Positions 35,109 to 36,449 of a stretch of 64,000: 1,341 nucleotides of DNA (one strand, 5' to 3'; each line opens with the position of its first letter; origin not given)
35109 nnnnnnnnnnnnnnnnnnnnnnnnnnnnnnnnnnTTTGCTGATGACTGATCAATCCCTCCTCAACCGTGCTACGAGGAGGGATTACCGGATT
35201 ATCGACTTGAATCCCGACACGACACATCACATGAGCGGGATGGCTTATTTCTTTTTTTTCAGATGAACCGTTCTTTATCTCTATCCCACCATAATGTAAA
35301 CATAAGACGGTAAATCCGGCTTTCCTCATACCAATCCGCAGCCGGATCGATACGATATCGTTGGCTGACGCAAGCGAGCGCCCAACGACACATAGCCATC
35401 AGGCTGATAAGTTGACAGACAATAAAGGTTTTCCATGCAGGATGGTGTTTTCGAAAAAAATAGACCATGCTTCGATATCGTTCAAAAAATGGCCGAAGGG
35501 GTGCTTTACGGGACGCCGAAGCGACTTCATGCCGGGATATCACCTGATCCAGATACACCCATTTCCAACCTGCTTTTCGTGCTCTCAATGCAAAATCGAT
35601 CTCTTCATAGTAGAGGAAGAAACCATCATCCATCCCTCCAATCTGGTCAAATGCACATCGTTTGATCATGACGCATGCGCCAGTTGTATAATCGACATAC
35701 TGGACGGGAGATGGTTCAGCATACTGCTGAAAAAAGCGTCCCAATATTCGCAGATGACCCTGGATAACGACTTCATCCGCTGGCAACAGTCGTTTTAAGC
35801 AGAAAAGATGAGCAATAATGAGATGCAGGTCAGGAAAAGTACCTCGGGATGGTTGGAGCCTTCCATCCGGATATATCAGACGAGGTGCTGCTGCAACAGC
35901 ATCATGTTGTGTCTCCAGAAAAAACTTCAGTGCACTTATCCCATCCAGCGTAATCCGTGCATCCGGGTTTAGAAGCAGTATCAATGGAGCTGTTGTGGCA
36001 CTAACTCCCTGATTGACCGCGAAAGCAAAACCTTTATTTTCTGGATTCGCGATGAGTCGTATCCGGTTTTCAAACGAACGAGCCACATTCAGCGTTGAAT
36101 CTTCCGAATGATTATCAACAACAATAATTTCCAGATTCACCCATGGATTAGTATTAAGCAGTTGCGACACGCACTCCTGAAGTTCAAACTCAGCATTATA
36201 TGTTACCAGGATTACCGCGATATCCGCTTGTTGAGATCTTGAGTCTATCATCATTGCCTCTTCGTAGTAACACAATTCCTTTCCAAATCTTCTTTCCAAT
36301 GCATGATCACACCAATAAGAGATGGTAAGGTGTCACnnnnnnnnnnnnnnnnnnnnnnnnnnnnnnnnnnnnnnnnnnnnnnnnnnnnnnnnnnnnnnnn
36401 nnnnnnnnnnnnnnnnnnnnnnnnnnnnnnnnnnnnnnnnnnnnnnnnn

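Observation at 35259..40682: Polyprenyl-phosphate sugar glycosylation module: GT2 synthase-like, ArnT/PMT-like GT-C and DPPR-synthase-like UbiA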

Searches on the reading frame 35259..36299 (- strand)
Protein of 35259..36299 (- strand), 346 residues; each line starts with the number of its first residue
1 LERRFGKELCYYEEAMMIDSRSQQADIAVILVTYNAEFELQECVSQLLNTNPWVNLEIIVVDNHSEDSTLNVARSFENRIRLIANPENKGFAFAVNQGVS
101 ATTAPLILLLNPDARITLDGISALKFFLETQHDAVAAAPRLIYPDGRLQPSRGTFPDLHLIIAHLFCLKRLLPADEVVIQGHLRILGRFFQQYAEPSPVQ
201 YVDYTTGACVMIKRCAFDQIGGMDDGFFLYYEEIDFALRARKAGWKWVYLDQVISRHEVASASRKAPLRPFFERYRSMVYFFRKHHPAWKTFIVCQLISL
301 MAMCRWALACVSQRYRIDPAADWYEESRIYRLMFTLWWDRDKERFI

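Call 5: search_protein_families(library=pfam, proteins=[window:35259-36299:-], max_evalue=0.01)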
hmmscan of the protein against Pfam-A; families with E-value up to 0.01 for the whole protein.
window:35259-36299:- (346 aa): 5 families
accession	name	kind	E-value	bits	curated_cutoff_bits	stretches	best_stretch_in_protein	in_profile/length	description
PF00535.33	Glycos_transf_2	-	7.8e-23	81.7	23.3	1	29-154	2-130/168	Glycosyl transferase family 2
PF13641.12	Glyco_tranf_2_3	-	3.9e-13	50.4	27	1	26-262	2-216/230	Glycosyltransferase like family 2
PF10111.15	Glyco_tranf_2_2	-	2.7e-06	27.5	27.3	1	40-243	15-202/276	Glycosyltransferase like family 2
PF13632.12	Glyco_trans_2_3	-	5.1e-05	23.6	27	1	206-298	73-169/198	Glycosyl transferase family group 2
PF02709.20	Glyco_transf_7C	-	0.0062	16.6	23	0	206-250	20-65/78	N-terminal domain of galactosyltransferase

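Call 6: search_protein_families(library=ncbifam, proteins=[window:35259-36299:-], max_evalue=0.01)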
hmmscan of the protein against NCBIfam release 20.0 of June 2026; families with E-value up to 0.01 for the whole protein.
window:35259-36299:- (346 aa): 21 families
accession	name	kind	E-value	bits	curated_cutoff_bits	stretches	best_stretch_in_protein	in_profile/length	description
NF041875.1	EPS_EpsD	equivalog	3e-15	56.4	370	1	28-148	2-124/325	exopolysaccharide biosynthesis glycosyltransferase EpsD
TIGR01556.1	rhamnosyltran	subfamily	1.1e-14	54.4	200.55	2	32-142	1-113/281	rhamnosyltransferase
TIGR03965.1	mycofact_glyco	equivalog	5.3e-14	51.9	280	2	21-142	70-192/467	mycofactocin biosynthesis glycosyltransferase MftF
TIGR04283.1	glyco_like_mftF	equivalog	5.7e-12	45.7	182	1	27-134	1-103/221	TIGR04283 family arsenosugar biosynthesis glycosyltransferase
NF038302.1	EPS_HpsE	equivalog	9.4e-12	44.5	300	1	26-138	2-121/307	hormogonium polysaccharide biosynthesis glycosyltransferase HpsE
TIGR03937.1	PgaC_IcaA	equivalog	2.7e-11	43.1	422.3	1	20-140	40-164/407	poly-beta-1,6-N-acetyl-D-glucosamine synthase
NF047683.1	TeichurnBiosyTuaG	equivalog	2.3e-09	37.3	400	1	23-132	4-115/252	teichuronic acid biosynthesis protein TuaG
NF007482.0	PRK10073.1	equivalog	3.3e-09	36.2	423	1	22-107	3-89/334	glycosyltransferase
NF053739.1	GlytfEpsEBac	equivalog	1.2e-07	31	450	1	27-108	3-87/265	glycosyltransferase EpsE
TIGR03469.1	HpnB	hypoth_equivalog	8.8e-07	28.3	379.25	1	23-104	42-133/386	hopene-associated glycosyltransferase HpnB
TIGR03111.1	glyc2_xrt_Gpos1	hypoth_equivalog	5.8e-06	25.3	363.95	1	19-133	43-161/439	TIGR03111 family XrtG-associated glycosyltransferase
NF050050.1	ProtGlycPglI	equivalog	8.7e-06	25.3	500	1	26-124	3-104/306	GalNAc(5)-diNAcBac-PP-undecaprenol beta-1,3-glucosyltransferase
NF045692.1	OglycostaseCruG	equivalog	2.7e-05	23.3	600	1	23-143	39-168/386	2'-O-glycosyltransferase CruG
TIGR04242.1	nodulat_NodC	equivalog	5.4e-05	22.3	550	1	23-137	46-163/395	chitooligosaccharide synthase NodC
NF041394.1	GtaseAglG_Halo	equivalog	6.4e-05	22.4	440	1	27-141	3-119/304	glucosyl-dolichyl phosphate glucuronosyltransferase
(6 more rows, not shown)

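Call 23: search_solved_structures(query=window:35259-36299:-, max_evalue=0.01, show_alignments=0)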
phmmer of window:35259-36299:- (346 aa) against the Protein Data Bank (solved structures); distinct sequences matched with E-value up to 0.01: 16.
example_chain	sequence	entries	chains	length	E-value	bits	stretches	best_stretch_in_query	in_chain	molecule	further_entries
6p61_A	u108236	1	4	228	2.7e-11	46.6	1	26-137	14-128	Glycosyltransferase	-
9omh_A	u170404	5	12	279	2.4e-09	40.1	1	24-126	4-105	Glycosyltransferase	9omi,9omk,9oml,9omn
9omm_A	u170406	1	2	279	2.4e-09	40.1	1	24-126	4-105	Glycosyltransferase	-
9omj_A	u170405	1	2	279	3.7e-09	39.5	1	25-126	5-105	Glycosyltransferase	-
5mlz_A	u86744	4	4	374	2.7e-06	30.1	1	23-116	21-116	Dolichol monophosphate mannose synthase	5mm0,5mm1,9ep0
2z87_A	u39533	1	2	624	1.8e-05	27.4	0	26-113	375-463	Chondroitin synthase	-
2z86_A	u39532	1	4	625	1.8e-05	27.4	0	26-113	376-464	Chondroitin synthase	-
6h1j_A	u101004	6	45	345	2.1e-05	27.1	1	21-115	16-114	Probable ss-1,3-N-acetylglucosaminyltransferase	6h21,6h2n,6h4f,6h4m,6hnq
5tze_C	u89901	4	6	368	0.00022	23.8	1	28-137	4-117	Glycosyl transferase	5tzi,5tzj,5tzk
8viw_A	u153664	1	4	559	0.00025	23.6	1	18-113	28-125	Heparosan synthase B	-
8vh7_A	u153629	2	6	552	0.00026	23.6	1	18-113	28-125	Heparosan synthase B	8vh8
3bcv_A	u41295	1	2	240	0.00036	23.1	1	27-119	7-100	Putative glycosyltransferase protein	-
5tz8_A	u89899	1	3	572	0.00049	22.7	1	28-136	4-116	Glycosyl transferase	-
5hea_A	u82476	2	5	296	0.0016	21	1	27-113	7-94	Putative glycosyltransferase (GalT1)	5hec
6yv7_B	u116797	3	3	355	0.0022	20.5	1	25-146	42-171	Glycosyl transferase, family 2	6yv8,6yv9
6yv7_A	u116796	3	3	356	0.0023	20.5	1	25-146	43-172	Glycosyl transferase, family 2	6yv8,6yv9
